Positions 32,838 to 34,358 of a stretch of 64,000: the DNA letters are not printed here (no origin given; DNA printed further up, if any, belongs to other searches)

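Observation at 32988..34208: GluRS that ends before the anticodon-binding domain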

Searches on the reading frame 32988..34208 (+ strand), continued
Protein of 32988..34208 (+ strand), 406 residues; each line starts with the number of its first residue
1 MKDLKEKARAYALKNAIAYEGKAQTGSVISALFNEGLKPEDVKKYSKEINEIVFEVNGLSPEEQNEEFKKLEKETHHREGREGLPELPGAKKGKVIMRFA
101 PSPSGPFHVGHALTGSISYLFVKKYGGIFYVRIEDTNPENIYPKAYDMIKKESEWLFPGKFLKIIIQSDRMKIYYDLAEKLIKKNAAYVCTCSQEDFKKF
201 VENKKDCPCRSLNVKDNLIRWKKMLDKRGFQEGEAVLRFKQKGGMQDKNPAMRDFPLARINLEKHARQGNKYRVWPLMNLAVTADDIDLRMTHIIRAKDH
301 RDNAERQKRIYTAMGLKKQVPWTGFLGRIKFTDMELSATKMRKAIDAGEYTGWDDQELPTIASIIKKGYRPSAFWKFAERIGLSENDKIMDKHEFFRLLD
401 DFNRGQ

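Call 57: fold_search(model_id=the predicted structure, library=pdb)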
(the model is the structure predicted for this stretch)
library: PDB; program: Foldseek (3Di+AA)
matches with E <= 10: 1163; with E <= 0.001: 206
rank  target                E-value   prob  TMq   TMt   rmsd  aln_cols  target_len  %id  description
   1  3aii                  3.9e-32  1.00  0.70  0.62   1.9       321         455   40  Archaeal non-discriminating glutamyl-tRNA synthetase from Methanothermobacter thermautotrophicus (released 2010-08-04)
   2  7wrs_A                2.1e-27  1.00  0.70  0.55   2.5       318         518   28  Crystal structure of the chicken isoleucyl-tRNA synthetase 1 (IARS1) UNE-I complexed with glutamyl-tRNA synthetase 1 ( (released 2022-11-23)
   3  2hz7                  7.3e-27  1.00  0.70  0.51   2.1       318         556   28  Crystal structure of the Glutaminyl-tRNA synthetase from Deinococcus radiodurans (released 2007-04-24)
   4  7wru                  2.4e-26  1.00  0.70  0.58   2.5       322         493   28  Crystal structure of the apo chicken glutamyl-tRNA synthetase 1 (EARS1) (released 2022-11-23)
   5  5zdl                  4.3e-25  1.00  0.70  0.54   3.1       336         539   26  Crystal Structure Analysis of TtQRS in co-crystallised with ATP (released 2018-12-05)
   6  1gsg_P                4.5e-25  1.00  0.69  0.54   2.4       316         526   27  Structure of E.coli glutaminyl-tRNA synthetase complexed with trnagln and ATP at 2.8 Angstroms resolution (released 1992-02-24)
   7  5zdk                  5.7e-25  1.00  0.70  0.53   2.7       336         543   26  Crystal Structure Analysis of TtQRS in complex with ATP (released 2018-12-05)
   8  1qrs_A                7.6e-25  1.00  0.69  0.53   2.5       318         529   27  GLUTAMINYL-TRNA SYNTHETASE MUTANT D235N COMPLEXED WITH GLUTAMINE TRANSFER RNA (released 1996-12-07)
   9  1qrt_A                7.6e-25  1.00  0.69  0.53   2.5       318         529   27  GLUTAMINYL-TRNA SYNTHETASE MUTANT D235G COMPLEXED WITH GLUTAMINE TRANSFER RNA (released 1996-12-07)
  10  1gtr_A                8.0e-25  1.00  0.69  0.53   2.5       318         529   27  STRUCTURAL BASIS OF ANTICODON LOOP RECOGNITION BY GLUTAMINYL-TRNA SYNTHETASE (released 1995-02-07)
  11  4jyz_A                8.0e-25  1.00  0.68  0.51   2.6       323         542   27  Crystal structure of E. coli glutaminyl-tRNA synthetase bound to ATP and native tRNA(Gln) containing the cmnm5s2U34 an (released 2013-05-29)
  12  4jxz_A                8.5e-25  1.00  0.68  0.52   2.6       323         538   27  Structure of E. coli glutaminyl-tRNA synthetase bound to ATP and a tRNA(Gln) acceptor containing a UUG anticodon (released 2013-05-01)
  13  2rd2_A                9.0e-25  1.00  0.67  0.52   2.6       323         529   27  Glutaminyl-tRNA synthetase mutant C229R with bound analog 5'-O-[N-(L-GLUTAMINYL)-SULFAMOYL]ADENOSINE (released 2008-01-15)
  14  8uk6                  1.3e-24  1.00  0.69  0.50   2.5       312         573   28  Candida albicans glutaminyl tRNA synthetase (GLN4) in complex with N-pyrimidinyl-beta-thiophenylacrylamide (released 2024-03-06)
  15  4jxx_A                1.3e-24  1.00  0.68  0.52   2.5       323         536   27  Crystal structure of E coli E. coli glutaminyl-tRNA synthetase bound to tRNA(Gln)(CUG) and ATP from novel cryostabiliz (released 2013-05-01)
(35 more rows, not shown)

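Call 65: find_encoding_contigs(protein=P0190, flank=5000, max_places=1)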
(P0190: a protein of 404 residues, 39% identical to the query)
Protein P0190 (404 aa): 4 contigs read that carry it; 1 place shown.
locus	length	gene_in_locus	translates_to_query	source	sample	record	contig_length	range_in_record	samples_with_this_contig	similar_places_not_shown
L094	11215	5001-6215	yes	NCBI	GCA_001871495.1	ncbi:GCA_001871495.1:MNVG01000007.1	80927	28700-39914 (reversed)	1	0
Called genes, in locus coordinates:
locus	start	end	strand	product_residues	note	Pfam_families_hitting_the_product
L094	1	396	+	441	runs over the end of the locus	-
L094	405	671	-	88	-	-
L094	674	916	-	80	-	-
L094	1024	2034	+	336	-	-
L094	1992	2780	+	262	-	PF00391:PEP-utilizers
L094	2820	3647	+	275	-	PF01875:Memo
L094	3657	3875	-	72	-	-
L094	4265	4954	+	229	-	-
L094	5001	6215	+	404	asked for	PF00749:tRNA-synt_1c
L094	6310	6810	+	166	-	PF01248:Ribosomal_L7Ae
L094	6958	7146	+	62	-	PF01200:Ribosomal_S28e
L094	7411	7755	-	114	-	-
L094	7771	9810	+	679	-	PF00133:tRNA-synt_1, PF09334:tRNA-synt_1g (weak), PF08264:Anticodon_1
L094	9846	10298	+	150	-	PF08069:Ribosomal_S13_N, PF00312:Ribosomal_S15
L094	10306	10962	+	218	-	PF01015:Ribosomal_S3Ae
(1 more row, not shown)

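Call 66: find_encoding_contigs(protein=P0137, flank=5000, max_places=1)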
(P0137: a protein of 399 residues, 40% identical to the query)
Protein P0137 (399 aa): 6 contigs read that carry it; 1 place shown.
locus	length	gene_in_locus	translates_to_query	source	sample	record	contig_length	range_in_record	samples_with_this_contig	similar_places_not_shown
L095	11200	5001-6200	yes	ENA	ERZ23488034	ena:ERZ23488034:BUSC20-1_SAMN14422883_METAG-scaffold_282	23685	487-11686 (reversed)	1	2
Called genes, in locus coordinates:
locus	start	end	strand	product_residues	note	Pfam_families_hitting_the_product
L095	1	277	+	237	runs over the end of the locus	-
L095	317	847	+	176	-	PF00719:Pyrophosphatase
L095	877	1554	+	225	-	PF02463:SMC_N (weak), PF00005:ABC_tran, PF13304:AAA_21 (faint)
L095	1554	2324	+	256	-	-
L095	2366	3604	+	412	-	PF12704:MacB_PCD, PF02687:FtsX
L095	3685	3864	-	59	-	-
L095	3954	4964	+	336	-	PF00579:tRNA-synt_1b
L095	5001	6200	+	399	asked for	PF00749:tRNA-synt_1c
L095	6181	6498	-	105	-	-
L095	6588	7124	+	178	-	PF01248:Ribosomal_L7Ae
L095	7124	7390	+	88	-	PF01200:Ribosomal_S28e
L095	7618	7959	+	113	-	PF01900:RNase_P_Rpp14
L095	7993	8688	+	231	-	PF10584:Proteasome_A_N, PF00227:Proteasome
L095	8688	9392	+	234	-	PF01172:SBDS_N, PF09377:SBDS_domain_II, PF20268:SBDS_C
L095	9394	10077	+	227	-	PF22625:ECR1_N_2 (weak), PF21266:S1_RRP4 (weak), PF00013:KH_1, PF15985:KH_6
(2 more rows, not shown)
